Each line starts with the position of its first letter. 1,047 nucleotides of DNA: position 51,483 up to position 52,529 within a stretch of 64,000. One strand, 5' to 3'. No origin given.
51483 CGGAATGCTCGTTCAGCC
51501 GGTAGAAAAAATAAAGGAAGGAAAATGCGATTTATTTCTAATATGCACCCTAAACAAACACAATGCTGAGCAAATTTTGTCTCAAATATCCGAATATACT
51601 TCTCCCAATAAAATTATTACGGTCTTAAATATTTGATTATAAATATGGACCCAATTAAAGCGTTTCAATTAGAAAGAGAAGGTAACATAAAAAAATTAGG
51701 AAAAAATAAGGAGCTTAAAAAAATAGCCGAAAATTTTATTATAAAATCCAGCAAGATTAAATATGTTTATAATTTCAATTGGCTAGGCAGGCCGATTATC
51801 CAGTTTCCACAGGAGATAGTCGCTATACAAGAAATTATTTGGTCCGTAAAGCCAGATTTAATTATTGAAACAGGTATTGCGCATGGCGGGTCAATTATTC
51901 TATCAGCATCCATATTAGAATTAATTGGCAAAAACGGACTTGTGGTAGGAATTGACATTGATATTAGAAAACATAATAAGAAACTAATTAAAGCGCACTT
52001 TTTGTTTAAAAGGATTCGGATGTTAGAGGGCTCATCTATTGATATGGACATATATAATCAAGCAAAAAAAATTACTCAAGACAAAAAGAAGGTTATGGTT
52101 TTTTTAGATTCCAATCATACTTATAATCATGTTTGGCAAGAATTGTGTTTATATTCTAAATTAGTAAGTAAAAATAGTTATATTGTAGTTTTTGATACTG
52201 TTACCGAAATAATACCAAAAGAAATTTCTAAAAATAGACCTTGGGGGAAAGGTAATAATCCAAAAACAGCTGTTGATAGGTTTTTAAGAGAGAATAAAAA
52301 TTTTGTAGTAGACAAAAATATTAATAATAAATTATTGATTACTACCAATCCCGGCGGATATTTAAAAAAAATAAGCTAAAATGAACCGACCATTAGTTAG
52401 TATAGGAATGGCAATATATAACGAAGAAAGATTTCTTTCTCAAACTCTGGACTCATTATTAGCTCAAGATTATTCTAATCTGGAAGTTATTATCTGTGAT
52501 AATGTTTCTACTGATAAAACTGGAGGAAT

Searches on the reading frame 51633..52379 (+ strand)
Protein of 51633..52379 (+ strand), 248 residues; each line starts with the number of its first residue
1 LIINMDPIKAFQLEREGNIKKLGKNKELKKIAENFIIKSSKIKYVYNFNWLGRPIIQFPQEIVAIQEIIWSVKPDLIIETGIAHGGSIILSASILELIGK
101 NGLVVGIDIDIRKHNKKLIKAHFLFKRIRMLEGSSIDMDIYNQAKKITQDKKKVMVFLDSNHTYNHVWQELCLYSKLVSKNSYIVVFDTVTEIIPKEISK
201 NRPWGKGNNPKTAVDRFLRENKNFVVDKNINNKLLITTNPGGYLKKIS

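Call 7: search_protein_families(library=pfam, proteins=[window:51633-52379:+], max_evalue=0.01)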
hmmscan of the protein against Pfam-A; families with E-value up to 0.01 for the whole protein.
window:51633-52379:+ (248 aa): 2 families
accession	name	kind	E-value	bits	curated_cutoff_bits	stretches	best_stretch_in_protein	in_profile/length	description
PF04989.18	RMNT_CmcI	-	2.2e-82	276.2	23.2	1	43-247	2-206/206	Rhamnosyl O-methyltransferase/CmcI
PF13578.12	Methyltransf_24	-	1e-08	36.4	26.3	1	78-186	1-102/105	Methyltransferase domain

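Call 46: search_protein_families(library=ncbifam, proteins=[window:51633-52379:+], max_evalue=0.00001)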
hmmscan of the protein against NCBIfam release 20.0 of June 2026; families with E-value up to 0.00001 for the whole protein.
window:51633-52379:+ (248 aa): 1 family
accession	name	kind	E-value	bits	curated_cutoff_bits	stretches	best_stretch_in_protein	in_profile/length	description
NF045824.1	RhmsylMtase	equivalog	2.8e-22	79.2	400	1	47-244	34-223/226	rhamnosyl O-methyltransferase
